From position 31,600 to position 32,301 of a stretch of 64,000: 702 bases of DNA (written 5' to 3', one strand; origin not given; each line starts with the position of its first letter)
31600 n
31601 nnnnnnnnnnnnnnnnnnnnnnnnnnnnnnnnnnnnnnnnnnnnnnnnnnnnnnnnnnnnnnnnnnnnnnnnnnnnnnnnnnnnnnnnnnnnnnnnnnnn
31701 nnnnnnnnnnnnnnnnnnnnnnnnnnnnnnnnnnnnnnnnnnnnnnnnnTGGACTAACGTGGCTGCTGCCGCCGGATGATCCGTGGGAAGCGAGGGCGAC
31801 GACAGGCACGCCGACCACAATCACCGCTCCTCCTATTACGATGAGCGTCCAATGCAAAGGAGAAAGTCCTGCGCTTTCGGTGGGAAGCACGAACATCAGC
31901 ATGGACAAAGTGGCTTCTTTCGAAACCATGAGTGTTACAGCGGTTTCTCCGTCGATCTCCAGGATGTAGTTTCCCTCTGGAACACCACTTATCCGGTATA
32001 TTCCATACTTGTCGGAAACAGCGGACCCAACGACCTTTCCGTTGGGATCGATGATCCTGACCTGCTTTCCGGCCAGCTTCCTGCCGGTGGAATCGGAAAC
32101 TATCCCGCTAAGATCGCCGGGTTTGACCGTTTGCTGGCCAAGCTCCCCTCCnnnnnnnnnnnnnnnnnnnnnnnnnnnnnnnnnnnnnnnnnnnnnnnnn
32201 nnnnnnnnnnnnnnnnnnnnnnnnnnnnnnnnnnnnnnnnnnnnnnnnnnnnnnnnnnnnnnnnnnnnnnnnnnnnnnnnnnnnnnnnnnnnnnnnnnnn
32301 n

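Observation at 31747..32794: Tandem paralogous small secreted proteins sharing a conserved C-terminal SPL(H/Q)WTLI-G-rich-TM-Gly/Ser tail — possible novel anchoring or sorting signal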

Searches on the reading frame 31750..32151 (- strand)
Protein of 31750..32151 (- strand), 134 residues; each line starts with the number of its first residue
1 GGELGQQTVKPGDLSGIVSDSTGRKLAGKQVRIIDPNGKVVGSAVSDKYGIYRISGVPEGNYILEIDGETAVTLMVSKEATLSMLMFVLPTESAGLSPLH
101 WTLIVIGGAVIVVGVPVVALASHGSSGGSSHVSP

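Call 14: find_related_loci(query=A2, collection=genome_contigs, flank=10000)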
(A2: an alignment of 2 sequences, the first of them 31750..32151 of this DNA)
Query A2 (134 aa) in genome_contigs; peptide patterns used: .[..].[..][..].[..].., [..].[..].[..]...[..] (x = any residue, [..] = any of these).
190 stretches matched a pattern, but none encodes a relative of the query by tblastn (E <= 1e-3).

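Call 18: search_protein_representatives(alignment_id=A2)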
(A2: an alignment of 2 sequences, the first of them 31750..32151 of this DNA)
Query: 2 sequences, 139 profile positions. Proteins with E-value up to 0.001 (for the whole library): 6060; up to 1e-10: 1487; up to 1e-30: 161. The best 150 are listed.
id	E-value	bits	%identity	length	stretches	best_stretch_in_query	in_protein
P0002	2.3e-179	604.0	-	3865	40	10-68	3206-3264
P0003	1.9e-178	601.0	-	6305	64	9-72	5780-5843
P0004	4.1e-162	548.1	-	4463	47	9-69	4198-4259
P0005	3.8e-161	545.0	-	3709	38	8-80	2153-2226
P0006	1.3e-100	348.9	-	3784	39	14-63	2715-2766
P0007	5.6e-100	346.8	-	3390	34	10-71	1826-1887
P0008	2.1e-99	345.0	-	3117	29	11-67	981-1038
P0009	1.5e-96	335.7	-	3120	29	10-67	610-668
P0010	5.7e-94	327.3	-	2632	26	9-69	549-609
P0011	2.0e-93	325.6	-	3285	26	20-70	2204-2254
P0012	3.4e-93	324.8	-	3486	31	10-66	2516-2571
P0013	1.4e-86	303.4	-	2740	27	10-66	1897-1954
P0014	9.1e-84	294.3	-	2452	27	10-70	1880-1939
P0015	3.4e-80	282.7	-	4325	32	20-68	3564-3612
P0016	1.8e-77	273.9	-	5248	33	4-66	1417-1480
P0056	4.9e-48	178.5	-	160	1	2-135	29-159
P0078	1.9e-41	157.2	-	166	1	3-131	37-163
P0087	4.7e-40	152.6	-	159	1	4-125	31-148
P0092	7.2e-39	148.8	-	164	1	1-138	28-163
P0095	2.2e-38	147.2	-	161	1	4-131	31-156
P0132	6.6e-33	129.5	-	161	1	4-136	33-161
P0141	2.0e-32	127.9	-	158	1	3-128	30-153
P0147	8.9e-32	125.8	-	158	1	5-132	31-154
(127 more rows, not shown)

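Call 22: find_encoding_contigs(protein=P0056, flank=8000, max_places=3)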
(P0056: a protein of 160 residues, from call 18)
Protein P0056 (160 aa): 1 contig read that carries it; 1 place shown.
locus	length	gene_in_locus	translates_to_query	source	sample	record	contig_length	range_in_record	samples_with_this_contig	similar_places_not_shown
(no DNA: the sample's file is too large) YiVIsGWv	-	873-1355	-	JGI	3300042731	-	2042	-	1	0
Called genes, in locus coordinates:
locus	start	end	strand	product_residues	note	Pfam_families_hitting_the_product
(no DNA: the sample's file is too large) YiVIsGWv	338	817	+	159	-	PF13620:CarboxypepD_reg (weak)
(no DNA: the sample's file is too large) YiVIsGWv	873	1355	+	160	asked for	PF13620:CarboxypepD_reg, PF17802:SpaA (weak)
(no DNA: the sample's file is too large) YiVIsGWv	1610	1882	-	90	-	PF13784:Fic_N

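Call 25: find_encoding_contigs(protein=P0078, flank=10000, max_places=3)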
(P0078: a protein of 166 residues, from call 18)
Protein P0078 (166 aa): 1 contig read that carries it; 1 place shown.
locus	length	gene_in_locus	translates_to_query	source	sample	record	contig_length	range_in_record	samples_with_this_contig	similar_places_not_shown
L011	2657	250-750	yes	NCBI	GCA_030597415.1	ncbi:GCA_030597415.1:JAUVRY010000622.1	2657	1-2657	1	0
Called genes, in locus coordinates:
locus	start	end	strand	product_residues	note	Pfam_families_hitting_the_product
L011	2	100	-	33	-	?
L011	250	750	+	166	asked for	PF13620:CarboxypepD_reg (weak), PF17210:SdrD_B (weak), PF17802:SpaA (weak)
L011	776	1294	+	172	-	PF13620:CarboxypepD_reg (weak)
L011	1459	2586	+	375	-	PF02563:Poly_export, PF10531:SLBB (weak), PF22461:SLBB_2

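Call 36: find_encoding_contigs(protein=P0092, flank=10000, max_places=3)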
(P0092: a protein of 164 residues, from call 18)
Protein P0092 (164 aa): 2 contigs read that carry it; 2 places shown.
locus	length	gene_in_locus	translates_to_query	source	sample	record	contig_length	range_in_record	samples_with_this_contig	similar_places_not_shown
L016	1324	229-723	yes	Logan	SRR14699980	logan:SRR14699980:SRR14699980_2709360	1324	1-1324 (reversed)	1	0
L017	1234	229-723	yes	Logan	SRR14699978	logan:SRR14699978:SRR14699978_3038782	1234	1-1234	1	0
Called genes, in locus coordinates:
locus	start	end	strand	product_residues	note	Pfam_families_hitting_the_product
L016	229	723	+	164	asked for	PF17802:SpaA (weak), PF13620:CarboxypepD_reg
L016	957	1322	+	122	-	?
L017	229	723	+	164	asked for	PF17802:SpaA (weak), PF13620:CarboxypepD_reg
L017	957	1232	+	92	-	?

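Call 37: find_encoding_contigs(protein=P0087, flank=10000, max_places=3)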
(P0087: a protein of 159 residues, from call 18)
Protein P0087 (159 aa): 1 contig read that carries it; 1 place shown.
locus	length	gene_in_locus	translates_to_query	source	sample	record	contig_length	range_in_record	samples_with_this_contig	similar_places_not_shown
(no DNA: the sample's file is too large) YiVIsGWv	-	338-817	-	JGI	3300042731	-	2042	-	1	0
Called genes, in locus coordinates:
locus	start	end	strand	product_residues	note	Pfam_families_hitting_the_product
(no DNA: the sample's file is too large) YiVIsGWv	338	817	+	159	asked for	PF13620:CarboxypepD_reg (weak)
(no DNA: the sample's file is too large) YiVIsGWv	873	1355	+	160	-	PF13620:CarboxypepD_reg, PF17802:SpaA (weak)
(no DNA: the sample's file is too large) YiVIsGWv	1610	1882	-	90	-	PF13784:Fic_N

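Call 38: find_encoding_contigs(protein=P0132, flank=10000, max_places=3)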
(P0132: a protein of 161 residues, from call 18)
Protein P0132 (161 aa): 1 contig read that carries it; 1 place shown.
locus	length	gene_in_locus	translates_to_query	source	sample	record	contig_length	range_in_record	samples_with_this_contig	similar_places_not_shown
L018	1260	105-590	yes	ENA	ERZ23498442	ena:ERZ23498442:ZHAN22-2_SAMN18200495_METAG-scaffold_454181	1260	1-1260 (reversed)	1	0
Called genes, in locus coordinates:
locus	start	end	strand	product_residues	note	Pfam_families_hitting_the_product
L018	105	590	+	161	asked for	PF13620:CarboxypepD_reg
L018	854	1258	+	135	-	?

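Call 39: find_encoding_contigs(protein=P0147, flank=10000, max_places=3)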
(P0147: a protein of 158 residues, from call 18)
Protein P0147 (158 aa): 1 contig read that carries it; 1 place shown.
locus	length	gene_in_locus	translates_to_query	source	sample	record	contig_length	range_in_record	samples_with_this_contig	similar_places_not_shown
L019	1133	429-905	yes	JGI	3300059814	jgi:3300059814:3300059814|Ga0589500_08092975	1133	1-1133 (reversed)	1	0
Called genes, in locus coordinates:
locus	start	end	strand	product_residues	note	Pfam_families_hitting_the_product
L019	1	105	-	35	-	?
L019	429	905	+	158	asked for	PF13620:CarboxypepD_reg, PF17210:SdrD_B (weak), PF17802:SpaA (weak)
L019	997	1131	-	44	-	?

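Call 78: find_encoding_contigs(protein=P0141, flank=10000, max_places=3)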
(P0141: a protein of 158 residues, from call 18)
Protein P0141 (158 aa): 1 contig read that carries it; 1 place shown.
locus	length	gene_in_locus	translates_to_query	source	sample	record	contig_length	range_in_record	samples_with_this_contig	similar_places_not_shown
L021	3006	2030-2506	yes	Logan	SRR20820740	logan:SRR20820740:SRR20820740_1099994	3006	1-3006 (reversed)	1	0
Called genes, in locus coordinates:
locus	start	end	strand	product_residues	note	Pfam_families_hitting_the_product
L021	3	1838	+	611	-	?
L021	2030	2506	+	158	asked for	PF13620:CarboxypepD_reg, PF17210:SdrD_B (weak), PF11974:bMG3 (weak), PF17802:SpaA (weak)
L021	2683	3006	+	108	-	?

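Call 79: find_encoding_contigs(protein=P0095, flank=10000, max_places=3)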
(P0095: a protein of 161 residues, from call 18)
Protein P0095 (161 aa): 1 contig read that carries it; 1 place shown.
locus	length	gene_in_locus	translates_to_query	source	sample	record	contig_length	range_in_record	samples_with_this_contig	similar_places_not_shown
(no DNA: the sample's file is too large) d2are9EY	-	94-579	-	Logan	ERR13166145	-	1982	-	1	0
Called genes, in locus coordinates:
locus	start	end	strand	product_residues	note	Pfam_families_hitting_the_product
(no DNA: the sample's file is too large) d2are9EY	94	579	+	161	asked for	PF13620:CarboxypepD_reg (weak)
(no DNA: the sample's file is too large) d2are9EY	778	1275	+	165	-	PF13620:CarboxypepD_reg, PF17802:SpaA (faint)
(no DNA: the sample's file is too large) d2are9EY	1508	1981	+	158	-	?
